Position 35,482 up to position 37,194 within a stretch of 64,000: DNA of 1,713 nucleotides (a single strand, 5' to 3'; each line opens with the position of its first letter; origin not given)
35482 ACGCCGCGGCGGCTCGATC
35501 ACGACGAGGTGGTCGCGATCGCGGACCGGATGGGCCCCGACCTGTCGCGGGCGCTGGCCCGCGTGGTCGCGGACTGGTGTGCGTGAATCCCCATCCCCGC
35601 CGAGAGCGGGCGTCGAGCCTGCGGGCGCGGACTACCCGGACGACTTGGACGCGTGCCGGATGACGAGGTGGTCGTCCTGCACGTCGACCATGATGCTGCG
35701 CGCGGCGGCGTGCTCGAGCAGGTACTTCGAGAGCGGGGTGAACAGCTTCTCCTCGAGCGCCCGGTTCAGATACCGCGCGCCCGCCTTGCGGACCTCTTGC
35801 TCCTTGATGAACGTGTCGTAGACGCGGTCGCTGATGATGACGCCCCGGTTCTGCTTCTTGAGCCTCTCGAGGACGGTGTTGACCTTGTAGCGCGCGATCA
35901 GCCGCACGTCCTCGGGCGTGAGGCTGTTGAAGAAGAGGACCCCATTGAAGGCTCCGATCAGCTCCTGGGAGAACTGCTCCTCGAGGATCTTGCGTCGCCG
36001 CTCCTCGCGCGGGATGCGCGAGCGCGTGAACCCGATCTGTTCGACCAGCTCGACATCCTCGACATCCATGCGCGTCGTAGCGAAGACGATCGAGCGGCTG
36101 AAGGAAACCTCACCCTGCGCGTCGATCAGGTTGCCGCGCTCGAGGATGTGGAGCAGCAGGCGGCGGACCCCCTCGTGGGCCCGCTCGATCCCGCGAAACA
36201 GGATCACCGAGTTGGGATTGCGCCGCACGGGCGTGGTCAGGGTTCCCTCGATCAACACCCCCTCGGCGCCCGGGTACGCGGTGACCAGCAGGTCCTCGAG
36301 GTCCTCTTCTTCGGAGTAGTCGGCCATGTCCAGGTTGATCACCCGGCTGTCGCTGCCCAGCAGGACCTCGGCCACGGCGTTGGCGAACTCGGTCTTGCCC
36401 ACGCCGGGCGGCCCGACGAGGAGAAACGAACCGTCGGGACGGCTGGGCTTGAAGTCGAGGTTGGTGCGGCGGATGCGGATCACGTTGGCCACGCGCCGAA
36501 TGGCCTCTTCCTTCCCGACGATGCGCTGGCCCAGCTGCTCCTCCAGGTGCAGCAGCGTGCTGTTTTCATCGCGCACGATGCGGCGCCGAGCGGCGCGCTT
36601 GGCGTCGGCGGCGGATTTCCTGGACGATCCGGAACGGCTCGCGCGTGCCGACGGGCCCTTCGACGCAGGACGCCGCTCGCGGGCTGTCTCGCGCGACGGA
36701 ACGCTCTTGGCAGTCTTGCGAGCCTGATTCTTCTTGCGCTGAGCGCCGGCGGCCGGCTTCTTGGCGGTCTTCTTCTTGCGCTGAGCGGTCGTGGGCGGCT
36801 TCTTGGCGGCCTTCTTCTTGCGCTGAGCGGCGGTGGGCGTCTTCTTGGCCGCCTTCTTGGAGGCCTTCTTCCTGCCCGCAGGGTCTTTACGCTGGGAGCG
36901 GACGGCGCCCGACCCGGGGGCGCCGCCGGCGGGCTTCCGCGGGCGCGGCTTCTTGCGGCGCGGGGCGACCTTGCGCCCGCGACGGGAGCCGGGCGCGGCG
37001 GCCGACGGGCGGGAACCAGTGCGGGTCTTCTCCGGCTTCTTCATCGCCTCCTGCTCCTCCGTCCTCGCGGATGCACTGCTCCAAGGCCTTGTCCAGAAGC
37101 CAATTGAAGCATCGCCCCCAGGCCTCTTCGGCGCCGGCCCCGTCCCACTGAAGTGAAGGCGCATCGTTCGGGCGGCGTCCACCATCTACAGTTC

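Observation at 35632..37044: ClpB-D2-like AAA+ protein with degenerate Walker B and a histone-H1-like Lys/Ala repeat tail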

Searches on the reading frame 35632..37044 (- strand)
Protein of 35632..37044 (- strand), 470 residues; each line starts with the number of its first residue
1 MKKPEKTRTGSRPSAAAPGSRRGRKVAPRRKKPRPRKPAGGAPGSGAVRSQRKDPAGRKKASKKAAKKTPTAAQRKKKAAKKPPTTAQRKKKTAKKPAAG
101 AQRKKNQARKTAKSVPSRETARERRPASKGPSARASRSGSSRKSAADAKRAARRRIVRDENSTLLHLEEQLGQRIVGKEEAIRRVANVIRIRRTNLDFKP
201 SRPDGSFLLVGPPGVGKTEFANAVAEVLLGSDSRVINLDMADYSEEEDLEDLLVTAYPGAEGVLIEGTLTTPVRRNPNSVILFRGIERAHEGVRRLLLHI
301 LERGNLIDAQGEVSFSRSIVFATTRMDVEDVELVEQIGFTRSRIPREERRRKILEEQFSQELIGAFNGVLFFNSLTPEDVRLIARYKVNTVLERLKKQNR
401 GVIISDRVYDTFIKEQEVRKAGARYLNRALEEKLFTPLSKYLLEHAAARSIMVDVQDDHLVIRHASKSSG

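Call 3: search_protein_families(library=pfam, proteins=[window:35632-37044:-], max_evalue=0.1)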
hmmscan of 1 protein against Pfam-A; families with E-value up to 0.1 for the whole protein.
window:35632-37044:- (470 aa): 12 families
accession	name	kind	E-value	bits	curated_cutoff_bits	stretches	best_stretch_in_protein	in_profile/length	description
PF07724.20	AAA_2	-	3.1e-30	105.8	27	1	202-365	1-162/166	AAA domain (Cdc48 subfamily)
PF10431.15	ClpB_D2-small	-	2.9e-09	37.3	21.9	1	375-448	1-74/81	C-terminal, D2-small domain, of ClpB protein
PF07728.20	AAA_5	-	1.3e-08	35.4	22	1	207-322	2-120/139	AAA domain (dynein-related subfamily)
PF00004.35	AAA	-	8.9e-07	29.9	21.2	1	208-291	2-71/131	ATPase family associated with various cellular activities (AAA)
PF13191.12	AAA_16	-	0.00061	20.8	32.6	1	176-236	3-56/167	AAA ATPase domain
PF03029.23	ATP_bind_1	-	0.00068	19.9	27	1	210-253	2-51/240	Conserved hypothetical ATP binding protein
PF13401.12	AAA_22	-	0.0023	18.7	27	1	204-253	5-54/130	AAA domain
PF13555.12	AAA_29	-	0.013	15.7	27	1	202-234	20-52/61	P-loop containing region of AAA domain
PF13238.12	AAA_18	-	0.016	16.1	29.4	0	208-234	2-25/128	AAA domain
PF00158.32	Sigma54_activat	-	0.029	14.5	20.2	1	204-305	22-121/168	Sigma-54 interaction domain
PF05496.18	RuvB_N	-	0.037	14.2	27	1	206-228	35-57/159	Holliday junction DNA helicase RuvB P-loop domain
PF20720.3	nSTAND3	-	0.041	14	27.2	0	207-240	20-53/155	Novel STAND NTPase 3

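Call 4: search_protein_families(library=ncbifam, proteins=[window:35632-37044:-], max_evalue=0.1)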
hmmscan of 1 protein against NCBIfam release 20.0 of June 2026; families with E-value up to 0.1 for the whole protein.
window:35632-37044:- (470 aa): 37 families (the best 25 are shown)
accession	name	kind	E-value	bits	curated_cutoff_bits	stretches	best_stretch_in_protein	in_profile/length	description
TIGR03346.1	chaperone_ClpB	equivalog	3.4e-56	191.1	1232.1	1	155-462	547-852/853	ATP-dependent chaperone ClpB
TIGR03345.1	VI_ClpV1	equivalog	2e-50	172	884.95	1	154-452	547-845/852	type VI secretion system ATPase TssH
NF008118.0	PRK10865.1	equivalog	7e-47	159.9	1417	1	155-462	550-855/857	ATP-dependent chaperone ClpB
TIGR02639.1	ClpA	equivalog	9.3e-46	156.4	993.15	1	150-443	434-720/734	ATP-dependent Clp protease ATP-binding subunit ClpA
NF033607.0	disagg_AAA_ClpG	exception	5.1e-42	143.8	1900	1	158-444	577-863/932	AAA family protein disaggregase ClpG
NF033606.1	heat_AAA_ClpK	exception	1.8e-41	142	1900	1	158-449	598-890/949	heat shock survival AAA family ATPase ClpK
NF008263.0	PRK11034.1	equivalog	1.6e-30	105.7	1350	1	150-456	435-736/758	ATP-dependent Clp protease ATP-binding subunit ClpA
TIGR03922.1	T7SS_EccA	equivalog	7.4e-05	21.5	466.65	1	140-230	250-338/557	type VII secretion AAA-ATPase EccA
TIGR00763.1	lon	equivalog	0.00013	20.6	608.05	1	160-228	313-377/795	endopeptidase La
NF003229.0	PRK04195.1-5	equivalog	0.0006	18.6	280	1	204-256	44-93/413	replication factor C large subunit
TIGR00390.1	hslU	equivalog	0.001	18.1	362.45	1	169-227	8-70/441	ATP-dependent protease ATPase subunit HslU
NF005304.0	PRK06835.1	equivalog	0.0011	18.2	215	1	200-241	179-220/330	ATP-binding protein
NF041006.2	cell_div_CdvC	equivalog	0.0018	17.2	650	1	175-241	105-168/370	cell division protein CdvC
TIGR00635.1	ruvB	equivalog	0.0026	16.9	299.05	1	206-236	32-61/305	Holliday junction branch migration DNA helicase RuvB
NF010335.0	PRK13764.1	equivalog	0.0029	16.2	340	1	207-232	266-291/613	ATPase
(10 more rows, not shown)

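Call 5: search_solved_structures(query=window:35632-37044:-, show_alignments=3)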
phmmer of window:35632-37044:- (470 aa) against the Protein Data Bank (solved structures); distinct sequences matched with E-value up to 0.001: 54.
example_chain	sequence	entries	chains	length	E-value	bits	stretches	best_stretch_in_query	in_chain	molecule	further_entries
6em8_A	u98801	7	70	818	3.1e-49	171.8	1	90-455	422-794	ATP-dependent Clp protease ATP-binding subunit ClpC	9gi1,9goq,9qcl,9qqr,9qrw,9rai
6em9_A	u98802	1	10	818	7.6e-49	170.5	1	90-455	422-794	ATP-dependent Clp protease ATP-binding subunit ClpC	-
1qvr_A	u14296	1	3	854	2.7e-46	162.1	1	155-455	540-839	ClpB protein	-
8xon_S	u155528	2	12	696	3e-46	162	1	154-444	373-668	NDP-hexose 4-ketoreductase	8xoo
9ip0_A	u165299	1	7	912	1.6e-45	159.6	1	155-448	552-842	Chaperone protein ClpB1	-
4lj8_A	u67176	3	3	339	4.1e-45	158.2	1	155-455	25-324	Chaperone protein ClpB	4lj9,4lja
4lj4_A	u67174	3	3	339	4.7e-45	158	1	155-455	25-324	Chaperone protein ClpB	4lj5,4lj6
8a8u_A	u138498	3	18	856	6e-45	157.7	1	156-455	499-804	ATP-dependent Clp protease ATP-binding subunit ClpC1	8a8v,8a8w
4fct_A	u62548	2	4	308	8.8e-45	157.1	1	161-455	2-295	Chaperone protein ClpB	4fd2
4fcv_A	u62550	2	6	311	9.9e-45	157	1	160-455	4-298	Chaperone protein ClpB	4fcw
6azy_A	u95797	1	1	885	1.1e-44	156.9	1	156-464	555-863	Heat shock protein Hsp104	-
6d00_1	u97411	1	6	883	1.2e-44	156.7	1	156-464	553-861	Calcarisporiella thermophila Hsp104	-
4lj7_A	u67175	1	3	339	1.7e-44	156.2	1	155-455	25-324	Chaperone protein ClpB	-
9if4_A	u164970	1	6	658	1.7e-44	156.2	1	156-455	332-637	ATP-dependent Clp protease ATP-binding subunit ClpC1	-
8ycx_A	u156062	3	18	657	1.7e-44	156.2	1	157-455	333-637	ATP-dependent Clp protease ATP-binding subunit ClpC1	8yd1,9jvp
5ofo_C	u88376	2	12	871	3e-44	155.4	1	153-468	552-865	Chaperone protein ClpB,ATP-dependent Clp protease ATP-binding subunit ClpA,Chaperone prote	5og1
4d2q_A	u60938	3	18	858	1.3e-42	149.9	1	153-461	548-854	CLPB | CHAPERONE PROTEIN CLPB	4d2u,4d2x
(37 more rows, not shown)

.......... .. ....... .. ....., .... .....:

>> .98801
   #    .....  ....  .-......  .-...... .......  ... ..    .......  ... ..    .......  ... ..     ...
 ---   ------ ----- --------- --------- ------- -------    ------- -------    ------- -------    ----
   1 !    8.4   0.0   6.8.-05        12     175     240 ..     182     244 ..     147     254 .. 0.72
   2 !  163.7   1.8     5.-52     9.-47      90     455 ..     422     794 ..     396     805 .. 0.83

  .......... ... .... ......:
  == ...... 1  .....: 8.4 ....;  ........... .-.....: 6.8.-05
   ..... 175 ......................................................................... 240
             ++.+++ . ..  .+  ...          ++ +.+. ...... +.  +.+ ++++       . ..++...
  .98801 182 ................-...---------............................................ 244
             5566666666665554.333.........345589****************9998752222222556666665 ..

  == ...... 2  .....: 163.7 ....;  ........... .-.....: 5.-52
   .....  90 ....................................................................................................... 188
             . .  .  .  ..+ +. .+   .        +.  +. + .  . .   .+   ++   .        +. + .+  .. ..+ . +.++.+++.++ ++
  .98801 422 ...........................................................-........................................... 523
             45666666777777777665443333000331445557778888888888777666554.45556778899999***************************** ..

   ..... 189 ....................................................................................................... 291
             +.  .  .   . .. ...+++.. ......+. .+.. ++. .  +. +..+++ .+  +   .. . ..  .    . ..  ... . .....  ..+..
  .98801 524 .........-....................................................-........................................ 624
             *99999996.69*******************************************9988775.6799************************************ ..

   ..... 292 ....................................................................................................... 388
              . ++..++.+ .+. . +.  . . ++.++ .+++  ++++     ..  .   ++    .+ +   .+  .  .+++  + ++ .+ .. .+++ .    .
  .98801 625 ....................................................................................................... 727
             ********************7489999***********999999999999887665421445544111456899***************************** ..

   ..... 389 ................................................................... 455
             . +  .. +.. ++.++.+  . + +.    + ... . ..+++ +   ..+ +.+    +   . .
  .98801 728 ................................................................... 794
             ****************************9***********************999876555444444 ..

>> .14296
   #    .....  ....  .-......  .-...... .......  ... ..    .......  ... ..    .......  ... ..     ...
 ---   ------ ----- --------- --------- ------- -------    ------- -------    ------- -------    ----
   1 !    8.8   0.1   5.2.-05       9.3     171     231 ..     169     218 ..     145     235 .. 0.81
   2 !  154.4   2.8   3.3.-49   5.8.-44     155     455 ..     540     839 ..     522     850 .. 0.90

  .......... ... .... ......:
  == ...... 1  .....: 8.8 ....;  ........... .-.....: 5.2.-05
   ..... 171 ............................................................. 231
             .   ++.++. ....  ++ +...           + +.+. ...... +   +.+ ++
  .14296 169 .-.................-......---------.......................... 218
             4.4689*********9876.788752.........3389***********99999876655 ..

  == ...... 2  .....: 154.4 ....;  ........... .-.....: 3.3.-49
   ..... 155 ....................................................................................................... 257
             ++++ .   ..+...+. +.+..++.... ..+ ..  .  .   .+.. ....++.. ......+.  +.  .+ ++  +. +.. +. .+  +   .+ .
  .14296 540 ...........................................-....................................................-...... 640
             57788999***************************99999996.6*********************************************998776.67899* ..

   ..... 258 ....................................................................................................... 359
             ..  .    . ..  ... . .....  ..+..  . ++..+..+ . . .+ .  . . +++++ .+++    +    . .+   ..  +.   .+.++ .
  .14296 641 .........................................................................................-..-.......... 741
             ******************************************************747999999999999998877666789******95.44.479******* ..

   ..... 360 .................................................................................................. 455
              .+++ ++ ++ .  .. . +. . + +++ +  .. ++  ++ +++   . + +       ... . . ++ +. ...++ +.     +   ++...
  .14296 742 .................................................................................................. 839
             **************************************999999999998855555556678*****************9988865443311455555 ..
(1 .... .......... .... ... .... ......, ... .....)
